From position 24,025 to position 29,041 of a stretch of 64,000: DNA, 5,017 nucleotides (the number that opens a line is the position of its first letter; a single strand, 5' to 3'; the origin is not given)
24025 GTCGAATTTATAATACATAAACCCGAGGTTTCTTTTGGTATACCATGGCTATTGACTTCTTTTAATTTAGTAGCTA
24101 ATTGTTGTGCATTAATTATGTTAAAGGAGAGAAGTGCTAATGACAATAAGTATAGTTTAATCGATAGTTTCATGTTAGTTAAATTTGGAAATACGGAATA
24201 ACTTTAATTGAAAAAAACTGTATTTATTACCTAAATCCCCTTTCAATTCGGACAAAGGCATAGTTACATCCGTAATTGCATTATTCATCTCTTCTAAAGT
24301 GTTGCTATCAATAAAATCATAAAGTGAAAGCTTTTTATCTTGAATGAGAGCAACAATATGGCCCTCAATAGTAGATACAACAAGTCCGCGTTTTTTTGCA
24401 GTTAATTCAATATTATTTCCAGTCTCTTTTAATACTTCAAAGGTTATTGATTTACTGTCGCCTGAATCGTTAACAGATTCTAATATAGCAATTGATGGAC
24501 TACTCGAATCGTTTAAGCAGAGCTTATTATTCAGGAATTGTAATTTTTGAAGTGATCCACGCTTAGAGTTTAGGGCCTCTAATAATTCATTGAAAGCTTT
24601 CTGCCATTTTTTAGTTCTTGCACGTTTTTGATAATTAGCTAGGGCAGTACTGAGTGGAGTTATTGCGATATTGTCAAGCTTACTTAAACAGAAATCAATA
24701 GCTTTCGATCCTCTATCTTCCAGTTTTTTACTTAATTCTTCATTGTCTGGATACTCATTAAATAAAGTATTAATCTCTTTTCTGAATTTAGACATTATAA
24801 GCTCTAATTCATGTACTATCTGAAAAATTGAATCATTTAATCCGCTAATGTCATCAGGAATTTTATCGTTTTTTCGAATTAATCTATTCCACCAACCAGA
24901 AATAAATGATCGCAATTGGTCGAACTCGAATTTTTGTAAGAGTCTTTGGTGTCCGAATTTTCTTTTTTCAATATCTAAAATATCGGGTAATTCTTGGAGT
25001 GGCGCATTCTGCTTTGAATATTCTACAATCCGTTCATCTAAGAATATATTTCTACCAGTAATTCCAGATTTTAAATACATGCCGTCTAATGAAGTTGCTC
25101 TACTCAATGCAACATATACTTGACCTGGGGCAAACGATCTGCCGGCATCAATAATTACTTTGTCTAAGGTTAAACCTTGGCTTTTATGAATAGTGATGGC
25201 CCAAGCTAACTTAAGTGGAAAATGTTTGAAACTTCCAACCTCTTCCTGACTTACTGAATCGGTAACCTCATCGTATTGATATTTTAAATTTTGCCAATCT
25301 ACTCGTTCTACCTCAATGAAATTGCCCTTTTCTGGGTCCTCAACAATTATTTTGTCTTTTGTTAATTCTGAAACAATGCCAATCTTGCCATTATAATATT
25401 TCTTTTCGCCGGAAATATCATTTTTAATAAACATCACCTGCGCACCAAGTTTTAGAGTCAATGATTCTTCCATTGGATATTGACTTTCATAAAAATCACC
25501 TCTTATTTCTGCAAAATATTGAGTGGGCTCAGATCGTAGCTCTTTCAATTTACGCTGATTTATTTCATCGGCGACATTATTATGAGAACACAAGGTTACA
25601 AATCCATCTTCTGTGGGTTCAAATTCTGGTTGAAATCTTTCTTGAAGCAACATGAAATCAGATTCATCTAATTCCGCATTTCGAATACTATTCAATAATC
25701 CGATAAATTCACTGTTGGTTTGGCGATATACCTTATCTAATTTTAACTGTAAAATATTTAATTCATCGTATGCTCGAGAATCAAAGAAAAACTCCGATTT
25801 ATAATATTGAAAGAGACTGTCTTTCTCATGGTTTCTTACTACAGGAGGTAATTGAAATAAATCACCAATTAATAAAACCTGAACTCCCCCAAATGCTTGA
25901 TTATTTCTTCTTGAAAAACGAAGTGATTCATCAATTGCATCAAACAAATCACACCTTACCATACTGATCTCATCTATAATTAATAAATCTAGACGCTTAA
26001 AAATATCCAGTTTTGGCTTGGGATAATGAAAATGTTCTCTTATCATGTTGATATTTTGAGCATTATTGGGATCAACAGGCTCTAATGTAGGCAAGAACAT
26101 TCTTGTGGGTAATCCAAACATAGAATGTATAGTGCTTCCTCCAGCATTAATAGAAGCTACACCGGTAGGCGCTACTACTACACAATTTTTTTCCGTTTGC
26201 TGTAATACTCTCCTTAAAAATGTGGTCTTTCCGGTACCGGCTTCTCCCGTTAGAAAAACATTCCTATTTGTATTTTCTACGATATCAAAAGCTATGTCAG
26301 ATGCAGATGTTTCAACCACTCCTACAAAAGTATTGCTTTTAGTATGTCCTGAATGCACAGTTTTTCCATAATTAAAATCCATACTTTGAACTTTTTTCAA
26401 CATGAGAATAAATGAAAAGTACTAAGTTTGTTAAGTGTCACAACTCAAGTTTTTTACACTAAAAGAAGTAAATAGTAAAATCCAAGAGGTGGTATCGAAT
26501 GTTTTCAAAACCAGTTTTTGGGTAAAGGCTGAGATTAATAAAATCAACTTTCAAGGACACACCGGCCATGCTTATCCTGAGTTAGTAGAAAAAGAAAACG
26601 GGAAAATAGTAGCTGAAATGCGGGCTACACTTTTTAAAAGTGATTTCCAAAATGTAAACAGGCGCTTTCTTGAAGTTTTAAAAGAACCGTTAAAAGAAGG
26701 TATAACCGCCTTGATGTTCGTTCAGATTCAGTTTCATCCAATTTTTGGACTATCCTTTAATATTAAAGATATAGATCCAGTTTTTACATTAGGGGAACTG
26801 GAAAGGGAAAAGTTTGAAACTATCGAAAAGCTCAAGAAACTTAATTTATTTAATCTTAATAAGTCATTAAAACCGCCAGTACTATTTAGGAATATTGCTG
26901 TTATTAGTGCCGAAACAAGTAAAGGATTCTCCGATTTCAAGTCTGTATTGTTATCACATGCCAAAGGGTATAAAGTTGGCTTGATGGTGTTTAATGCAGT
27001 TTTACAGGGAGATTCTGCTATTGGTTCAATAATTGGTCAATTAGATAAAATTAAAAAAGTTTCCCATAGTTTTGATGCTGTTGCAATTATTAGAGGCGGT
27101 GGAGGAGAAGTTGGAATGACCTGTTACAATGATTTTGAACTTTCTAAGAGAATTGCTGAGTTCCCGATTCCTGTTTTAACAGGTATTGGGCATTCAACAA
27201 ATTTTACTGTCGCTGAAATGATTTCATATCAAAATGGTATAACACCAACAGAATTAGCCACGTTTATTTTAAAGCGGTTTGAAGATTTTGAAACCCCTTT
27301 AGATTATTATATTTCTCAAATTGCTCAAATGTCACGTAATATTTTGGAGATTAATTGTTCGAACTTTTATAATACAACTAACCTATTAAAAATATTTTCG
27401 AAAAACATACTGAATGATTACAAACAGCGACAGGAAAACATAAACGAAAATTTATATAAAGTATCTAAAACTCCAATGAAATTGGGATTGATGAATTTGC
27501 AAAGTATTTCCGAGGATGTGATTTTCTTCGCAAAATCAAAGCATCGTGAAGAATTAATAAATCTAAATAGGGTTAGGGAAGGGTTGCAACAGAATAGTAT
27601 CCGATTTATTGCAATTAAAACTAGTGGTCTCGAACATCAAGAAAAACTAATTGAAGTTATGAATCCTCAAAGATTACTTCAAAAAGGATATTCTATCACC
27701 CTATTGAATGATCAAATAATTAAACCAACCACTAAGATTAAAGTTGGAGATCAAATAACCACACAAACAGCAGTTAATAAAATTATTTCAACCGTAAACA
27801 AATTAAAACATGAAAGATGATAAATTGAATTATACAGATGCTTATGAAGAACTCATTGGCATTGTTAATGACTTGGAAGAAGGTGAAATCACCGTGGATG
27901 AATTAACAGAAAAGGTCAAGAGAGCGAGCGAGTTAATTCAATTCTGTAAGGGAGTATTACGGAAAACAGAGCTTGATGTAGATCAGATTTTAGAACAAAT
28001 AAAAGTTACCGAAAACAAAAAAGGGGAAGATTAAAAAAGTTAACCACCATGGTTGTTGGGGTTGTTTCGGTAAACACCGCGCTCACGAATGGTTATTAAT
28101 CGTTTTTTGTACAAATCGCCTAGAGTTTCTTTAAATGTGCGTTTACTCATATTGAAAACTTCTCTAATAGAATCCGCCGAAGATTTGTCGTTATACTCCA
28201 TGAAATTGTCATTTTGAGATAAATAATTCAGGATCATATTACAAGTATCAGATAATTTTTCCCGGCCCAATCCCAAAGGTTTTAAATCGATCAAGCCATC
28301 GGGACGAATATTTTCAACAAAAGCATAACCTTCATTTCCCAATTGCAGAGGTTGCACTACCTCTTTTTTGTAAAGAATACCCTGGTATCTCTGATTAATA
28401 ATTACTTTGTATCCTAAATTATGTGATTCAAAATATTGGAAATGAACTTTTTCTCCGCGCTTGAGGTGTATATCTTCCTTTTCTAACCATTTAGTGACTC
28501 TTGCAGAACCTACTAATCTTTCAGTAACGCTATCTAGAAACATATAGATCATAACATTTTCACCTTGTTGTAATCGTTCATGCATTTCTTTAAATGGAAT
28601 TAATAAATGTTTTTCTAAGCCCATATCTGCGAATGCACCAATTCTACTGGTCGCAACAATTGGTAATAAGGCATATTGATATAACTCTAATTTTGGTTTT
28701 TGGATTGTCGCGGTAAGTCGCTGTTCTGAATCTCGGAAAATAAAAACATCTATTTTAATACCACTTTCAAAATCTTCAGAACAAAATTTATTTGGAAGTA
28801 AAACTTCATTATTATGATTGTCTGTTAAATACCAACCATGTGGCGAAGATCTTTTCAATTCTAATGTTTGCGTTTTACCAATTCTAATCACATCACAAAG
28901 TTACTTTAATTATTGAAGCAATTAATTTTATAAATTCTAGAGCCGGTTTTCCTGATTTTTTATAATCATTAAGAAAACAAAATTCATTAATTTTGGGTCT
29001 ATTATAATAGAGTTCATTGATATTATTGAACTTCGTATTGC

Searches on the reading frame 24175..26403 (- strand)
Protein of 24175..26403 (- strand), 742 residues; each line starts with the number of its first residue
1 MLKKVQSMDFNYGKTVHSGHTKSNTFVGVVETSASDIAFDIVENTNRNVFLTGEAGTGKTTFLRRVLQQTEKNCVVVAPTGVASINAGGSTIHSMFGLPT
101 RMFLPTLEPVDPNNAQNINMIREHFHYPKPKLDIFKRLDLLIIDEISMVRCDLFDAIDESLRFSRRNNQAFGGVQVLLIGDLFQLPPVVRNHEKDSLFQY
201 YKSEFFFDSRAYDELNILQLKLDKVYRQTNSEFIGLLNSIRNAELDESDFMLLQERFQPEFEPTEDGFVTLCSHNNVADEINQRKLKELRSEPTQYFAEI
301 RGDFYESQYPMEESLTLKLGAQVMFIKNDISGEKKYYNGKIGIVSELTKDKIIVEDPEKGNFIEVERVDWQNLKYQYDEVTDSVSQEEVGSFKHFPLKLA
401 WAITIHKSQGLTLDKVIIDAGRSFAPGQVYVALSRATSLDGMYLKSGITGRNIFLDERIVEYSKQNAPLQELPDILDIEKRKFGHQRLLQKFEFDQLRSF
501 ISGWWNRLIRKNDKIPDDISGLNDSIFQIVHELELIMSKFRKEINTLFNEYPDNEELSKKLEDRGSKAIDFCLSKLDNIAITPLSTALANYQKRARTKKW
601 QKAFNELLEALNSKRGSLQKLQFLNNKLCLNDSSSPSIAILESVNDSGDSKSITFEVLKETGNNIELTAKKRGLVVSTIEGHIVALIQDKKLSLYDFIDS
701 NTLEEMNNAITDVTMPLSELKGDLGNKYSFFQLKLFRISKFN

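Call 4: search_protein_families(library=pfam, proteins=[window:24175-26403:-])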
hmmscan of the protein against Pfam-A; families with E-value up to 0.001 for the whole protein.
window:24175-26403:- (742 aa): 12 families
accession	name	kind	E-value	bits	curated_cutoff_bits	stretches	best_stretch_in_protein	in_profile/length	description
PF05970.20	PIF1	-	1e-30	107.4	25.9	1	40-246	16-218/223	PIF1-like helicase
PF14493.12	HTH_40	-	2.5e-15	57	27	1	650-737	1-89/89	Helix-turn-helix domain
PF13245.12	AAA_19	-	2.3e-11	44.4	25.1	1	45-189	10-133/134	AAA domain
PF13604.12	AAA_30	-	5.4e-11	43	27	1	41-192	13-135/191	AAA domain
PF02689.20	Herpes_Helicase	-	5.8e-10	38.3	27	1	388-442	718-774/808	Helicase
PF13401.12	AAA_22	-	3.7e-08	34.2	27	1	45-181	4-123/130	AAA domain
PF13538.12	UvrD_C_2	-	1.4e-06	28.5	27.4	1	399-437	1-46/52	UvrD-like helicase C-terminal domain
PF13191.12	AAA_16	-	1.3e-05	26.2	32.6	1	43-85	21-63/167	AAA ATPase domain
PF01443.25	Viral_helicase1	-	1.9e-05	25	21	0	395-438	178-222/228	Viral superfamily 1 RNA helicase core domain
PF12775.13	AAA_7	-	4.4e-05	23.5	25.8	1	22-74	9-62/181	P-loop containing dynein motor region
PF20720.3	nSTAND3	-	0.00059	20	27.2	0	30-72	2-43/155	Novel STAND NTPase 3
PF02367.23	TsaE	-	0.00092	19.6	26.6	0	40-80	13-55/128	Threonylcarbamoyl adenosine biosynthesis protein TsaE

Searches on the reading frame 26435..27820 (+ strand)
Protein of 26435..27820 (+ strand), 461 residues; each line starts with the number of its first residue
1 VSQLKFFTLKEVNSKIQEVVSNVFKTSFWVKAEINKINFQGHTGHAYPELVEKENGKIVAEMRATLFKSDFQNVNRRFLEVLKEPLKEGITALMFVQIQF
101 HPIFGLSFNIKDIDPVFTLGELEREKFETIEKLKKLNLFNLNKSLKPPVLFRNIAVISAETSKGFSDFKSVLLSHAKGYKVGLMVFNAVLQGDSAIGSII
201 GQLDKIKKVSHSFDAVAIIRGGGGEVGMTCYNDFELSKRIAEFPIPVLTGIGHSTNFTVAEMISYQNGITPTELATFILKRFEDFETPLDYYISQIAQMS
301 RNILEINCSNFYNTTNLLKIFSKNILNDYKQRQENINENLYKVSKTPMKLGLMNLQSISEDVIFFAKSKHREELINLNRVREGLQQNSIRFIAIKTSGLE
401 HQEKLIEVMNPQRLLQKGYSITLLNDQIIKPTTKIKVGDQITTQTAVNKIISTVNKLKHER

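Call 32: search_protein_families(library=pfam, proteins=[window:26435-27820:+], max_evalue=0.00001)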
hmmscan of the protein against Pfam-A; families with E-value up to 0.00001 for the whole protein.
window:26435-27820:+ (461 aa): 2 families
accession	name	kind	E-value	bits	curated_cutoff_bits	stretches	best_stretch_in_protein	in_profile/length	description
PF02601.20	Exonuc_VII_L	-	7.7e-52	177.2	35.9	1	138-450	1-312/315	Exonuclease VII, large subunit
PF13742.12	tRNA_anti_2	-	6.5e-14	52.4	27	1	7-114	1-95/95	OB-fold nucleic acid binding domain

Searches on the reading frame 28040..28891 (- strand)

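Call 32: search_protein_families(library=pfam, proteins=[window:28040-28891:-], max_evalue=0.00001)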
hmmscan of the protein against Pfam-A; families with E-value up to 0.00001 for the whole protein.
window:28040-28891:- (283 aa): 2 families
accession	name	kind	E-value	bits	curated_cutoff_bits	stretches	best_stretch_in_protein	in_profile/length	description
PF13509.12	S1_2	-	1.7e-23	83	21.8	1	4-63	1-60/61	S1 domain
PF17783.7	CvfB_WH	-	2.9e-20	72.2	22.9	1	219-274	2-57/58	CvfB-like winged helix domain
